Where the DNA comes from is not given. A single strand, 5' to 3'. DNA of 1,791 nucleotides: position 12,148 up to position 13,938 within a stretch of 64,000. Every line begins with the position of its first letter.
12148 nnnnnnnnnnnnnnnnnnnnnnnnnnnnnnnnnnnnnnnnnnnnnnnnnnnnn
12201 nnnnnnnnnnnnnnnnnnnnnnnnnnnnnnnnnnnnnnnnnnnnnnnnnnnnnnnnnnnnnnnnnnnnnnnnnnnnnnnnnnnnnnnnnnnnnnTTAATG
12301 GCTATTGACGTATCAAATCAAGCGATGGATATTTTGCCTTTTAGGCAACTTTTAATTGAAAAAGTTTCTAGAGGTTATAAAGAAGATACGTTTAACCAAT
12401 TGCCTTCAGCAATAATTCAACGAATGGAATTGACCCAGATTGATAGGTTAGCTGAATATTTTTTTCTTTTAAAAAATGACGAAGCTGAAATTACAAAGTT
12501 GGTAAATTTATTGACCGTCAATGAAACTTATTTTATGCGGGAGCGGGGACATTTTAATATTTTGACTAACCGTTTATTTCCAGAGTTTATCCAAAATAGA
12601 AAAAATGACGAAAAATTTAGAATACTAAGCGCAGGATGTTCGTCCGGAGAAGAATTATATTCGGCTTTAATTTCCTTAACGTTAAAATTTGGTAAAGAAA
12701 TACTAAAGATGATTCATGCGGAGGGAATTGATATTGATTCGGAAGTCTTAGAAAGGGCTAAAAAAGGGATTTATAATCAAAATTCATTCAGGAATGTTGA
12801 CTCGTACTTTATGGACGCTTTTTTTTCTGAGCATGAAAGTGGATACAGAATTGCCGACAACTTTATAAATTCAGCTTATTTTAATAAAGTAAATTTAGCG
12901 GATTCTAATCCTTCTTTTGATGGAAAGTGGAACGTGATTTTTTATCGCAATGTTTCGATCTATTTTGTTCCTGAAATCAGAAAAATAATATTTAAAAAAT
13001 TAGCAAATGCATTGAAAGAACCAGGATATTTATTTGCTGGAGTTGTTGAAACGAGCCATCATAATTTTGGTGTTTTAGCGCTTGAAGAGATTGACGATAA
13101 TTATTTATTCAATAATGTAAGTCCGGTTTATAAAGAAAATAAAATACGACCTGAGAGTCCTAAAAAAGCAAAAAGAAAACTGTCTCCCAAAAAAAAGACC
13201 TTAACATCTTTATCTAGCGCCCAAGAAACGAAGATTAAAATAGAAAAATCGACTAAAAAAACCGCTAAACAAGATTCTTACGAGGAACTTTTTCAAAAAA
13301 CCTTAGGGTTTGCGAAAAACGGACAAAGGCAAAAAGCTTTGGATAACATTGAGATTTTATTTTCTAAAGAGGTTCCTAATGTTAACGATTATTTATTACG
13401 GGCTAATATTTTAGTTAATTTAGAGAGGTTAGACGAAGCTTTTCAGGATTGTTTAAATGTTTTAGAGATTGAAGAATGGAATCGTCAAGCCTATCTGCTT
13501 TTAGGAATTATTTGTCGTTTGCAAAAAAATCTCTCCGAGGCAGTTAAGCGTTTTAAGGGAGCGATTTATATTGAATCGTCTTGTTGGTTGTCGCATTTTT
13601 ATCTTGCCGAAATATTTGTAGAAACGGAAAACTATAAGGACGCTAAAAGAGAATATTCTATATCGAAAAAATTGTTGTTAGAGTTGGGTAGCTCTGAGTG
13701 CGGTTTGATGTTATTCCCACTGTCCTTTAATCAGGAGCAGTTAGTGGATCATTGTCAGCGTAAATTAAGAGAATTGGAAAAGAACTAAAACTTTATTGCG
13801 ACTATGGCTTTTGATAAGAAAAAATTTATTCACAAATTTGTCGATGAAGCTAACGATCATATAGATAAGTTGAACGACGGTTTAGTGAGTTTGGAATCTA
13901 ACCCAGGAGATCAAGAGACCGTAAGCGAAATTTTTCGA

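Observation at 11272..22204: Wsp/Pil-Chp-like chemosensory operon whose response-regulator output is a class III nucleotidyl cyclase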

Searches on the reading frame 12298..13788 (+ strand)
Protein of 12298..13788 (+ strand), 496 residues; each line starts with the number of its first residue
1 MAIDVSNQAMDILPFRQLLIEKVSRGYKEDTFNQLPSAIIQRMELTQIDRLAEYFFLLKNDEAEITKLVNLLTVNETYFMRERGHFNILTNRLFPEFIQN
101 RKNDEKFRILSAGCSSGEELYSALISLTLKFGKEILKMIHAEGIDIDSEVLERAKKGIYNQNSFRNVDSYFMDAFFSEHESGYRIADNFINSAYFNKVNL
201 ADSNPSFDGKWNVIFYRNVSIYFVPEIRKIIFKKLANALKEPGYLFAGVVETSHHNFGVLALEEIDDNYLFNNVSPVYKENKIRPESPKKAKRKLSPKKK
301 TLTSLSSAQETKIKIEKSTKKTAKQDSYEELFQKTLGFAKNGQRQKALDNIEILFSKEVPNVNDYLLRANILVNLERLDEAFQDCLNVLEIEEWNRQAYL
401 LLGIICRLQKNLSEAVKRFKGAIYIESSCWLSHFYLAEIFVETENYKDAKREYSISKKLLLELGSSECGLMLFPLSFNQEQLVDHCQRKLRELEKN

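Call 3: search_protein_families(library=pfam, proteins=[window:12298-13788:+], max_evalue=0.01)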
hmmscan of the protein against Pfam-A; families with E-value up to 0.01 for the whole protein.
window:12298-13788:+ (496 aa): 7 families
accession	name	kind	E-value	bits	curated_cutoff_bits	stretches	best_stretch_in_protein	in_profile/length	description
PF01739.24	CheR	-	2.7e-40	138.3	27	1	75-254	1-180/195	CheR methyltransferase, SAM binding domain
PF07719.23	TPR_2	-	1.7e-05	25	27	0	398-423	3-28/34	Tetratricopeptide repeat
PF13424.12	TPR_12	-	0.0011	19.6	30.1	0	367-422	8-71/77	Tetratricopeptide repeat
PF00515.34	TPR_1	-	0.0011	19.1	27.8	0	365-393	4-32/34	Tetratricopeptide repeat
PF13432.12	TPR_16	-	0.0041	18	32.7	0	395-422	30-57/65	Tetratricopeptide repeat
PF13181.12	TPR_8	-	0.0044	17.5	25.7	0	365-392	4-31/34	Tetratricopeptide repeat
PF13847.12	Methyltransf_31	-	0.0084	16.2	27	0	105-168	3-57/145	Methyltransferase domain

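Call 67: search_protein_families(library=ncbifam, proteins=[window:12298-13788:+], max_evalue=0.001)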
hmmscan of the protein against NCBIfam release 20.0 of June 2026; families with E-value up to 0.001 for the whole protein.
window:12298-13788:+ (496 aa): 4 families
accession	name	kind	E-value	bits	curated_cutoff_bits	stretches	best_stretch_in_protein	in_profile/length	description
NF007902.0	PRK10611.1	equivalog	1.3e-34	119.7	435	1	38-252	53-265/287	protein-glutamate O-methyltransferase CheR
TIGR02917.1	PEP_TPR_lipo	equivalog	9.5e-08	30.4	312.2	1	306-452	101-249/899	XrtA/PEP-CTERM system TPR-repeat protein PrsT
NF040959.1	MamA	equivalog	1.2e-07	31.4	200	1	324-451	67-194/204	magnetosome protein MamA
TIGR02521.1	type_IV_pilW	equivalog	0.00024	20.7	154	0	310-384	14-87/234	type IV pilus biogenesis/stability protein PilW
